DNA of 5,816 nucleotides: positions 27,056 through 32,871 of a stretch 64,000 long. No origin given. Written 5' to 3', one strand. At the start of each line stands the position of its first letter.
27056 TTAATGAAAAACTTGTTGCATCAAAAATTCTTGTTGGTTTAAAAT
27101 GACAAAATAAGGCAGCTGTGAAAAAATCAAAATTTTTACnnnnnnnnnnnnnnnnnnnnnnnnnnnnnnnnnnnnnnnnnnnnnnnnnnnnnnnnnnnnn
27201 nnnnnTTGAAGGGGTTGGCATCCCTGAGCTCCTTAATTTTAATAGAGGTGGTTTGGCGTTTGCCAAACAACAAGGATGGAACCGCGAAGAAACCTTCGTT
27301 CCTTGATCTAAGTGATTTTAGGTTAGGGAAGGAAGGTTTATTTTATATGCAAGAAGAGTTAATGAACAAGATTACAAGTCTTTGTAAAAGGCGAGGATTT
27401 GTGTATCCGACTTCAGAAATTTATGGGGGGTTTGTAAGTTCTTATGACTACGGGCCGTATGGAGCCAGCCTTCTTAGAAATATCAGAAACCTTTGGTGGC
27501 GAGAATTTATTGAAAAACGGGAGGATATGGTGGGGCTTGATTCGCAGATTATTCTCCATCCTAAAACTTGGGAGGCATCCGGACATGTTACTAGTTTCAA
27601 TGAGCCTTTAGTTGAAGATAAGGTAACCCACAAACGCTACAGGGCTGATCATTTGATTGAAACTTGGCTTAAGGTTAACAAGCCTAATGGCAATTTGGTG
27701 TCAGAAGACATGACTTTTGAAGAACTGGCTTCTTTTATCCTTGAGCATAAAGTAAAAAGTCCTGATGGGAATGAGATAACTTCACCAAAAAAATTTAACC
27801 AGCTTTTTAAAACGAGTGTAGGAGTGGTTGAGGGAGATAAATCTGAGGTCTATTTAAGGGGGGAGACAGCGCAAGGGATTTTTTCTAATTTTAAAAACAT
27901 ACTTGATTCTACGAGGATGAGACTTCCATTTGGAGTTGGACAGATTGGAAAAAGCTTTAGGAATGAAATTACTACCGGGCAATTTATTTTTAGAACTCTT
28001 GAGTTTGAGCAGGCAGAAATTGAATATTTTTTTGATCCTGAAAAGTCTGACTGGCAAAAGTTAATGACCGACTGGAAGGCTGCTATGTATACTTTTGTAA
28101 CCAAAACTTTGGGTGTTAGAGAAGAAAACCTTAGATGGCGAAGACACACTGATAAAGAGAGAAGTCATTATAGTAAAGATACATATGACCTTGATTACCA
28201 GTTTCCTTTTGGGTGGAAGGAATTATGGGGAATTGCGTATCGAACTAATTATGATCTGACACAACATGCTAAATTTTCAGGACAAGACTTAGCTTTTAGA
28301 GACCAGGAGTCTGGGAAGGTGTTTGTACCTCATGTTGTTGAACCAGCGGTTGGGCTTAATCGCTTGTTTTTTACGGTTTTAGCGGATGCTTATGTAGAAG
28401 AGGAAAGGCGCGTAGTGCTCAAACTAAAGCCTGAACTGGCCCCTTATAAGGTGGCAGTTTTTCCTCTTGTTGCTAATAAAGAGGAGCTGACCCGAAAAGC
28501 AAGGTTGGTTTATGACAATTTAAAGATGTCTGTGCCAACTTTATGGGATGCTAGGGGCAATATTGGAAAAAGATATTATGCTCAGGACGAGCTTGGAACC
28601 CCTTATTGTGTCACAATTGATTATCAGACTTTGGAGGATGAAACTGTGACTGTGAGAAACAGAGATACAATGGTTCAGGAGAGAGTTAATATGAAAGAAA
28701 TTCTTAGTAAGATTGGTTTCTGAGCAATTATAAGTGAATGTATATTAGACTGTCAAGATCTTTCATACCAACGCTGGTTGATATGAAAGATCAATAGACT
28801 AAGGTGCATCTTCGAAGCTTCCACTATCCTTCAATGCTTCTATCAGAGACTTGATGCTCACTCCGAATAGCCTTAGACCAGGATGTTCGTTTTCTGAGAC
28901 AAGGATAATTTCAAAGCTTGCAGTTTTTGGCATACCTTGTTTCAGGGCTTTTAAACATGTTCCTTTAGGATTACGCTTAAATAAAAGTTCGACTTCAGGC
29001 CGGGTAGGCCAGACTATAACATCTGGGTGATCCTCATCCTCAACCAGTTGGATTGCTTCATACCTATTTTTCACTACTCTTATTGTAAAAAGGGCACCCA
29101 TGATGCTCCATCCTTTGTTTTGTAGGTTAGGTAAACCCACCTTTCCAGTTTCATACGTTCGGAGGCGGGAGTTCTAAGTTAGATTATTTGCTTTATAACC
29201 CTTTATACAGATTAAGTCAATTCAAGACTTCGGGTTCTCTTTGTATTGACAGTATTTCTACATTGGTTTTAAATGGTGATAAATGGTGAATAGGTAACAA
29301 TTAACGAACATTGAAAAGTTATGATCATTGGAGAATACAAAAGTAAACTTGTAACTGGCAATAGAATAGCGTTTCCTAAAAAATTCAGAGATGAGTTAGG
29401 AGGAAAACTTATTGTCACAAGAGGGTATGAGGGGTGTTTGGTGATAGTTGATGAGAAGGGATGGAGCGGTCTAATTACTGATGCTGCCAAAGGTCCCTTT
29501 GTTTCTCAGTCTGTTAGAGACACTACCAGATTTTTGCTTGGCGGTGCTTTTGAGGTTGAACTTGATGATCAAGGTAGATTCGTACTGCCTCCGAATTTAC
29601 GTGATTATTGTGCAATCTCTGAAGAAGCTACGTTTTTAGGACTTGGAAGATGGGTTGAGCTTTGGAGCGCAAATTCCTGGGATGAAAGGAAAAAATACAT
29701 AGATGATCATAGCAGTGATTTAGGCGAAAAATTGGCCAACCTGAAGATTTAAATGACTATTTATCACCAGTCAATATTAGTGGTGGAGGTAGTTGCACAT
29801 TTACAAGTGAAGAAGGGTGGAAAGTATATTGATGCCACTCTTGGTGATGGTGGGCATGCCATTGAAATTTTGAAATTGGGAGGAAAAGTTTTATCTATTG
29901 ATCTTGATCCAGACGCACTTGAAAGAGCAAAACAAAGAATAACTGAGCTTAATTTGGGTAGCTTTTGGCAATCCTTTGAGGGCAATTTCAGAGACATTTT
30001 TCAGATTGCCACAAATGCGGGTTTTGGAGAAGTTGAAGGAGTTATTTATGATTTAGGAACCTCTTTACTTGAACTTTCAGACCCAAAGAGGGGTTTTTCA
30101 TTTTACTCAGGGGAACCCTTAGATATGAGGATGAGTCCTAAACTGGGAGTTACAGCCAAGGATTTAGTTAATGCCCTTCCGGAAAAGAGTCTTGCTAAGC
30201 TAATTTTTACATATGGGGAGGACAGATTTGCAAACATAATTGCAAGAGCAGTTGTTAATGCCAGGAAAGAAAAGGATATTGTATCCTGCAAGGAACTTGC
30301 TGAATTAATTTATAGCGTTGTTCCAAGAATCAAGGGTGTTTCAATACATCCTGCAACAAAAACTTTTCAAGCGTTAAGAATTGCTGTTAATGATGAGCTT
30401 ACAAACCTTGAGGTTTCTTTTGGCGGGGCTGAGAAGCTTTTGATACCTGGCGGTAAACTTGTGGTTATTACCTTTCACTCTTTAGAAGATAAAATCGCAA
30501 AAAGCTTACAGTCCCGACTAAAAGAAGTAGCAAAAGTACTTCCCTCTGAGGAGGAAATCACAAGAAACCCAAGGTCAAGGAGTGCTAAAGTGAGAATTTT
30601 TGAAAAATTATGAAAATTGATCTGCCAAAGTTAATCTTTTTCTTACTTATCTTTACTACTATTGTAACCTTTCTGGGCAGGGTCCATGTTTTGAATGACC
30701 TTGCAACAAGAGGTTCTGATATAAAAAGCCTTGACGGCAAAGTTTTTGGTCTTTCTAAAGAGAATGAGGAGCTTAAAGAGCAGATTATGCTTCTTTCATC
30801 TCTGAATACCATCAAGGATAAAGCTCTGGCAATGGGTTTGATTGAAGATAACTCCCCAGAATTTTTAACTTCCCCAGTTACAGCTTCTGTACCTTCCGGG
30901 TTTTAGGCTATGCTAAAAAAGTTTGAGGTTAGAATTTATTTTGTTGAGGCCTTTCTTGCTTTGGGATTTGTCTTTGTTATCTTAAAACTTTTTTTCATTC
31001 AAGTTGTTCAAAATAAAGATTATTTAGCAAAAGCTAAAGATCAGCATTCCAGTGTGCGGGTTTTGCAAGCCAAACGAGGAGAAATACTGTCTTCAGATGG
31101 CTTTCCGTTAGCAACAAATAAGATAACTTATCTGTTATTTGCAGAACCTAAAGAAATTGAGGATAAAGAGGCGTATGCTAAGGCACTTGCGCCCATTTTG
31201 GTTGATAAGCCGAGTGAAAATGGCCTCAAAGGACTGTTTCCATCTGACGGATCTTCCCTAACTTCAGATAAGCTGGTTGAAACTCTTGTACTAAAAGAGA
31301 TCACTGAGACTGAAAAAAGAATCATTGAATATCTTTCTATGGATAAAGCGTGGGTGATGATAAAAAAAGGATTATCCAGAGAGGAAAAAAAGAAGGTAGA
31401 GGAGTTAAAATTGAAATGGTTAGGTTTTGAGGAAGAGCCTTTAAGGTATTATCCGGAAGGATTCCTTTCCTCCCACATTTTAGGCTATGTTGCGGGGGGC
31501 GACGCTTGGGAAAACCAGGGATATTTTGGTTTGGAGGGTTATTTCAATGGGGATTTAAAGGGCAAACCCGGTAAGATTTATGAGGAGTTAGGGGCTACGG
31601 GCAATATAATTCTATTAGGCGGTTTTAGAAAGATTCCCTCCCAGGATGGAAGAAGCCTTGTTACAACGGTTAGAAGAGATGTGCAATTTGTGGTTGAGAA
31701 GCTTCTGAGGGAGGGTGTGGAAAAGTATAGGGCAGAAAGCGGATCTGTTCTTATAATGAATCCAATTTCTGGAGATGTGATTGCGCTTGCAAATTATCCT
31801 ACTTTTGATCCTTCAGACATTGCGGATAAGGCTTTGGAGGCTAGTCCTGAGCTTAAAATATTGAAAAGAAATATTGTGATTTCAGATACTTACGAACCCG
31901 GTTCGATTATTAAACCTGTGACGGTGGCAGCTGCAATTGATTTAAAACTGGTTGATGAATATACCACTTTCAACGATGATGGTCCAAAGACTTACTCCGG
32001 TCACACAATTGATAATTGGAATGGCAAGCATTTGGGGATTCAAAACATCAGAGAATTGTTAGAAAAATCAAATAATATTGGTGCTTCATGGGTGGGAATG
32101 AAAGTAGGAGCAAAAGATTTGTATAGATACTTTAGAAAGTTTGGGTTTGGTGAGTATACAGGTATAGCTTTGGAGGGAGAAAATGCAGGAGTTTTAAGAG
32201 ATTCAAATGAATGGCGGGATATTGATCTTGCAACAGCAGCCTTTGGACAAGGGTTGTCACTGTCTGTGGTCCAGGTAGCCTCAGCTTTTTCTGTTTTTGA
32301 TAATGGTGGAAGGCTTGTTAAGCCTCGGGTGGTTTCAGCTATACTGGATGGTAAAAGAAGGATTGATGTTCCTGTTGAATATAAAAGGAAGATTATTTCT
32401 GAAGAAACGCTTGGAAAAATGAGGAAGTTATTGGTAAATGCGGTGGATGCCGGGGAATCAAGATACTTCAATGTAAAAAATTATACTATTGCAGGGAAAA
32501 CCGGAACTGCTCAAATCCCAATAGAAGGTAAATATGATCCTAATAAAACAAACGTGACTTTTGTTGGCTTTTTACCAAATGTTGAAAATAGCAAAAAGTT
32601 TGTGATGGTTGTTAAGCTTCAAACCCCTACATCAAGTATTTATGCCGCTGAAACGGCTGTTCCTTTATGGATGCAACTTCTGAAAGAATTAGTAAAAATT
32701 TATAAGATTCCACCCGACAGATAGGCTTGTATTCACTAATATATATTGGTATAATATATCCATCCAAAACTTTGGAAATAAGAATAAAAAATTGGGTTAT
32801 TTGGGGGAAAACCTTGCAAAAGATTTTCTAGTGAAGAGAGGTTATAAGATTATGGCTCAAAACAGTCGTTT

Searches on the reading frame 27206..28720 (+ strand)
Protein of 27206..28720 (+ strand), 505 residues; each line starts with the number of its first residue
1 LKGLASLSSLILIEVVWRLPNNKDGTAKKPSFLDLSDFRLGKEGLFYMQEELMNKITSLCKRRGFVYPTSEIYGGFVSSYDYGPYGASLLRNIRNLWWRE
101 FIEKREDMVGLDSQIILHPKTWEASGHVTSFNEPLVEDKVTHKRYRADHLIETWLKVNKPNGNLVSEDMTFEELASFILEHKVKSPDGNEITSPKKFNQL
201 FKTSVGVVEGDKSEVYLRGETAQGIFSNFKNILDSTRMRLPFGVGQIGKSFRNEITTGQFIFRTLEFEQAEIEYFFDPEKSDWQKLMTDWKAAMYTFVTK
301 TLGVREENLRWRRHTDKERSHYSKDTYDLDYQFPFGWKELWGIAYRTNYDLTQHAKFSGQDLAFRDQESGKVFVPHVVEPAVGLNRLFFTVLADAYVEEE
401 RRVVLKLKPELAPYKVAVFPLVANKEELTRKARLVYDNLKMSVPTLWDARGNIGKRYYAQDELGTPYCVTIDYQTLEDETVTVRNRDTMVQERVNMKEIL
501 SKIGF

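Call 9: search_protein_families(library=pfam, proteins=[window:27206-28720:+], max_evalue=0.001)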
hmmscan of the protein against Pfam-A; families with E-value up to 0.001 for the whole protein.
window:27206-28720:+ (505 aa): 2 families
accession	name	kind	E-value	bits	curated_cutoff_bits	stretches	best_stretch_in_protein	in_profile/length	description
PF03129.25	HGTP_anticodon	-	9e-19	67.9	21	1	415-503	1-91/94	Anticodon binding domain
PF00587.30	tRNA-synt_2b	-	3.8e-08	34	29.3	1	211-392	7-176/179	tRNA synthetase class II core domain (G, H, P, S and T)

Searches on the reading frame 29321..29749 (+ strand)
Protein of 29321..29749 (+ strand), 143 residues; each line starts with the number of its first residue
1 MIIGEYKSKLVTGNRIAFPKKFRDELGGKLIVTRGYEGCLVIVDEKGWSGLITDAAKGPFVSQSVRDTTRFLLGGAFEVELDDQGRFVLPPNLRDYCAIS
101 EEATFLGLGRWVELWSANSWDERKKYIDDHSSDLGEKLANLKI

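Call 9: search_protein_families(library=pfam, proteins=[window:29321-29749:+], max_evalue=0.001)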
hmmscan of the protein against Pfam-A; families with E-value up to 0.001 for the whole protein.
window:29321-29749:+ (143 aa): 1 family
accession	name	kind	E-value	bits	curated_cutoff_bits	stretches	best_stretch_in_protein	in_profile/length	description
PF02381.23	MraZ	-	4.4e-23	81.5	23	2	72-131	1-60/72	MraZ protein, putative antitoxin-like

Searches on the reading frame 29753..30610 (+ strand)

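Call 9: search_protein_families(library=pfam, proteins=[window:29753-30610:+], max_evalue=0.001)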
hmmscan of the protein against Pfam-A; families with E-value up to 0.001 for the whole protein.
window:29753-30610:+ (286 aa): 3 families
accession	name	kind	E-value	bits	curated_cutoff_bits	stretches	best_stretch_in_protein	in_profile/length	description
PF01795.25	Methyltransf_5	-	1.9e-86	290.8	27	2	3-255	2-255/309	MraW methylase family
PF13847.12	Methyltransf_31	-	3.7e-05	23.9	27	0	20-68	2-53/145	Methyltransferase domain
PF13649.12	Methyltransf_25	-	0.00015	22.8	27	0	27-68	3-46/97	Methyltransferase domain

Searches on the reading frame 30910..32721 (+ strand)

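Call 41: search_protein_families(library=pfam, proteins=[window:30910-32721:+], max_evalue=0.0001)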
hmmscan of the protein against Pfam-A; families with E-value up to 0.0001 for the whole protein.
window:30910-32721:+ (604 aa): 2 families
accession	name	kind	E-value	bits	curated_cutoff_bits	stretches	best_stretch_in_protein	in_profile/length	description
PF00905.27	Transpeptidase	-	6.3e-65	219.8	22.1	1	278-580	1-291/299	Penicillin binding protein transpeptidase domain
PF03717.20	PBP_dimer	-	3.2e-18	67.2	24.4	1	53-234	3-176/180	Penicillin-binding Protein dimerisation domain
